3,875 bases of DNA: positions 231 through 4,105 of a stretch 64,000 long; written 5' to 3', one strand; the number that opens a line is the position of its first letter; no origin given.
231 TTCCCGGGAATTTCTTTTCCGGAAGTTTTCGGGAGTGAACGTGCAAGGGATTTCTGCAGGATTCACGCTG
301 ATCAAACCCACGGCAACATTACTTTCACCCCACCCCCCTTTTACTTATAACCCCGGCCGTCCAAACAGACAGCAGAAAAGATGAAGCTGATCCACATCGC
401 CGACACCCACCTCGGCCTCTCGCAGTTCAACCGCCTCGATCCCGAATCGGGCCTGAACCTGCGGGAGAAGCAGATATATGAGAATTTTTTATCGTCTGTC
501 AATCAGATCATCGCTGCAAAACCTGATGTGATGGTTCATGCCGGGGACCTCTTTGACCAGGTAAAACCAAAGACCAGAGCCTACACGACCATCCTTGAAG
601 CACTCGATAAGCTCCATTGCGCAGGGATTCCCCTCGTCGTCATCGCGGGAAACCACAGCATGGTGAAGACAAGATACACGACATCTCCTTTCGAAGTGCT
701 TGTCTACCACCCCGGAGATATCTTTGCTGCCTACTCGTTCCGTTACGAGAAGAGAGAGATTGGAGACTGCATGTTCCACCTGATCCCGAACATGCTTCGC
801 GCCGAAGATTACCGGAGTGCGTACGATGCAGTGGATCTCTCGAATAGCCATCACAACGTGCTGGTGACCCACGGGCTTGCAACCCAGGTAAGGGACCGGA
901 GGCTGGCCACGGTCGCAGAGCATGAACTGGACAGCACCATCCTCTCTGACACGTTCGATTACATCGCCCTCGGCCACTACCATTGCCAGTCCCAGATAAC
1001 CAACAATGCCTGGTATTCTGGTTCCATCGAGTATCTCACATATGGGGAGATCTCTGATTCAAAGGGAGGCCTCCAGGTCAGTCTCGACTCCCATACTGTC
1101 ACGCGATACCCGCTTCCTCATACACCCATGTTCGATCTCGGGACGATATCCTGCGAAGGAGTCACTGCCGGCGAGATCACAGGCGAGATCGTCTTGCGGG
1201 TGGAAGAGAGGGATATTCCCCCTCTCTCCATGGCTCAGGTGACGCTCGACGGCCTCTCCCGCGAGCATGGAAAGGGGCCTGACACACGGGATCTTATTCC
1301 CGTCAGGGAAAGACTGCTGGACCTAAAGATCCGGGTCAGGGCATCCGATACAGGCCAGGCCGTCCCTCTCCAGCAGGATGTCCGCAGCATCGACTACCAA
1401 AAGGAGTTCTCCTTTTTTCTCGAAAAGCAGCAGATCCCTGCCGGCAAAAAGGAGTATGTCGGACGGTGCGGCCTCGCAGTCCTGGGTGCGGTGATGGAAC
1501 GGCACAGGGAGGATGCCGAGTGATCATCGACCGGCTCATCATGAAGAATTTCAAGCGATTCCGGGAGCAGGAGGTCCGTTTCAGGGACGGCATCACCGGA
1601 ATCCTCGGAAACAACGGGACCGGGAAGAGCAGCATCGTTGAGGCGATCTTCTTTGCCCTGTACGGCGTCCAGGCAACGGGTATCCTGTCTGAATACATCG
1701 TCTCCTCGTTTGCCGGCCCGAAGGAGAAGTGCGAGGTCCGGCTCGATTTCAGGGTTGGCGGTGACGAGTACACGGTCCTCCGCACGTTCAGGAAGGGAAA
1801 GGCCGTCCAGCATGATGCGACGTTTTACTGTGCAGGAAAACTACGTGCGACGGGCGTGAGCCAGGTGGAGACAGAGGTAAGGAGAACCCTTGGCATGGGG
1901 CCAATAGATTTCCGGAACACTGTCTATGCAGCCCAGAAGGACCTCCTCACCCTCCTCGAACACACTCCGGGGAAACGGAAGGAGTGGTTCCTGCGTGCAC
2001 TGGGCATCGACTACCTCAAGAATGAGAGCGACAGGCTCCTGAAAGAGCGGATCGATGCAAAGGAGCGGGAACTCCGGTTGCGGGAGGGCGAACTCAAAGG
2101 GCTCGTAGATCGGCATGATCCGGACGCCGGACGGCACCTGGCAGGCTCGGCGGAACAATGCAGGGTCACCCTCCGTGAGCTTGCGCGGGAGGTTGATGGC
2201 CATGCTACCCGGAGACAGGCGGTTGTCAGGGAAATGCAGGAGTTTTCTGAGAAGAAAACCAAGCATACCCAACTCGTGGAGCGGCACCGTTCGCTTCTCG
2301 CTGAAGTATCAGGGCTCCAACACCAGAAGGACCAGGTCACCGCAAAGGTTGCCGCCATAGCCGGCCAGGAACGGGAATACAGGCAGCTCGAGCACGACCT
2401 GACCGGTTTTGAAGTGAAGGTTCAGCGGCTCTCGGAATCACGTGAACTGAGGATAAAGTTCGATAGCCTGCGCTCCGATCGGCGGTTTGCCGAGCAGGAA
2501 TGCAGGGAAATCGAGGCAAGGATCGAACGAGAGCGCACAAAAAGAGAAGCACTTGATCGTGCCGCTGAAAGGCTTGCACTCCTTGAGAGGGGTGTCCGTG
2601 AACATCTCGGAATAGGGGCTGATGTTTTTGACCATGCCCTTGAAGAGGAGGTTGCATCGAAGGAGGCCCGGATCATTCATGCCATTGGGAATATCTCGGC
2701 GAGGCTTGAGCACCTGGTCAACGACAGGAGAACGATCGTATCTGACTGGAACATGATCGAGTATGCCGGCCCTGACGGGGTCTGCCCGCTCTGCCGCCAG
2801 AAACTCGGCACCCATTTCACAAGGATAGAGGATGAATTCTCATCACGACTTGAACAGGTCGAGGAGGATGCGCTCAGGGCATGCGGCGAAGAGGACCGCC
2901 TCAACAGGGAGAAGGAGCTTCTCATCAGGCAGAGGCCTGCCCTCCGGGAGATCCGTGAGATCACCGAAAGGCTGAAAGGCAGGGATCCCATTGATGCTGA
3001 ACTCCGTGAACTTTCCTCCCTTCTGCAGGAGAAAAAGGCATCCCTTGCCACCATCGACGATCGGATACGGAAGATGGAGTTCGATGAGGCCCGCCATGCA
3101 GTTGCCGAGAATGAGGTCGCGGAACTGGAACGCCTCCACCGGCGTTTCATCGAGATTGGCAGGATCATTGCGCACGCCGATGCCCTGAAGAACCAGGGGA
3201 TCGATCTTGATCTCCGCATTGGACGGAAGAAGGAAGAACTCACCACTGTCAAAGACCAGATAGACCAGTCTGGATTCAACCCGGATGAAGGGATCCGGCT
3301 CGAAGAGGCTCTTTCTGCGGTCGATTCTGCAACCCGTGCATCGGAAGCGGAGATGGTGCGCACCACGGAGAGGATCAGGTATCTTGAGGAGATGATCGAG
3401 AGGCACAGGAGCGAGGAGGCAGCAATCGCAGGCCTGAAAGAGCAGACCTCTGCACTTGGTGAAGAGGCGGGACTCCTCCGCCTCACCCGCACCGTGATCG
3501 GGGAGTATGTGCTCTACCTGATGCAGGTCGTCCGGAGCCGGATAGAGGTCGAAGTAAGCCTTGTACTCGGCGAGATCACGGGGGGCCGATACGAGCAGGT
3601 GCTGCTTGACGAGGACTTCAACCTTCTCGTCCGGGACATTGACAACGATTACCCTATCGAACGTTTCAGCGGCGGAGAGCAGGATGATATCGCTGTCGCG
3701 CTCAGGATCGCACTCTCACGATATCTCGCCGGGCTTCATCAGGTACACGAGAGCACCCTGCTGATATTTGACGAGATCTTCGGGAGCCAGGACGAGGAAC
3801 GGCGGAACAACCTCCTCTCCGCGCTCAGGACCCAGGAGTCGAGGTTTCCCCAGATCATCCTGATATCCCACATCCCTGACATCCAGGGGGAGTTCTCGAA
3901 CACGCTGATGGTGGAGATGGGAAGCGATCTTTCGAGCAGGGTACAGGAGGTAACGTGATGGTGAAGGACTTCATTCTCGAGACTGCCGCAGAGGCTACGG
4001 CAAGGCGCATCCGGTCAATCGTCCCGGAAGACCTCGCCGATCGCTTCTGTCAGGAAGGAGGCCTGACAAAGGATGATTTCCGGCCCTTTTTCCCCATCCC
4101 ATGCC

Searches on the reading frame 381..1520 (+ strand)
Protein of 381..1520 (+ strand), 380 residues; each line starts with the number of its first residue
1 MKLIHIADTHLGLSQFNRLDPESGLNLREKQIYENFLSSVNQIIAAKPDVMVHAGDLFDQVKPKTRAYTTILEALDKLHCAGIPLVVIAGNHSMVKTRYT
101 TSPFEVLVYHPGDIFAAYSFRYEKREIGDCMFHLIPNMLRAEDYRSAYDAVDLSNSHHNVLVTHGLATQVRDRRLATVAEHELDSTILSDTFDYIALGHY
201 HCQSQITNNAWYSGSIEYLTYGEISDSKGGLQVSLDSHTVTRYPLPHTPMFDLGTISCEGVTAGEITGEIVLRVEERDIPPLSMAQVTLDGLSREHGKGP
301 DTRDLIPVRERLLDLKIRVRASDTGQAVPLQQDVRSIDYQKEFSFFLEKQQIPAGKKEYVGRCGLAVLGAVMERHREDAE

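Call 17: search_protein_families(library=pfam, proteins=[window:381-1520:+], max_evalue=0.00001)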
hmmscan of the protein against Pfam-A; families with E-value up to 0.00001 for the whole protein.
window:381-1520:+ (380 aa): 2 families
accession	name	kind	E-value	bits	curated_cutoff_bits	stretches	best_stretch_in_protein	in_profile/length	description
PF00149.33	Metallophos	-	1.3e-11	45.7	21.5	1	1-202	1-190/191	Calcineurin-like phosphoesterase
PF12850.12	Metallophos_2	-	1.7e-06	28.6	27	1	1-205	1-121/154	Calcineurin-like phosphoesterase superfamily domain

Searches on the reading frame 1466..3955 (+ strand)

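Call 17: search_protein_families(library=pfam, proteins=[window:1466-3955:+], max_evalue=0.00001)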
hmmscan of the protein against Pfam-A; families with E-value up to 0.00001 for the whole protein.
window:1466-3955:+ (830 aa): 4 families
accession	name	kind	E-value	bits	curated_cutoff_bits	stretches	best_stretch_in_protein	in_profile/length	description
PF02463.25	SMC_N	-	9.4e-21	74.7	40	1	21-817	2-212/220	RecF/RecN/SMC N terminal domain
PF13476.12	AAA_23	-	9.8e-20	72.5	27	1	23-202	1-183/201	AAA domain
PF13175.12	AAA_15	-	4.8e-08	33.4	32.1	1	21-63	3-47/374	AAA ATPase domain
PF13555.12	AAA_29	-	3.8e-06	27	27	1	22-68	2-49/61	P-loop containing region of AAA domain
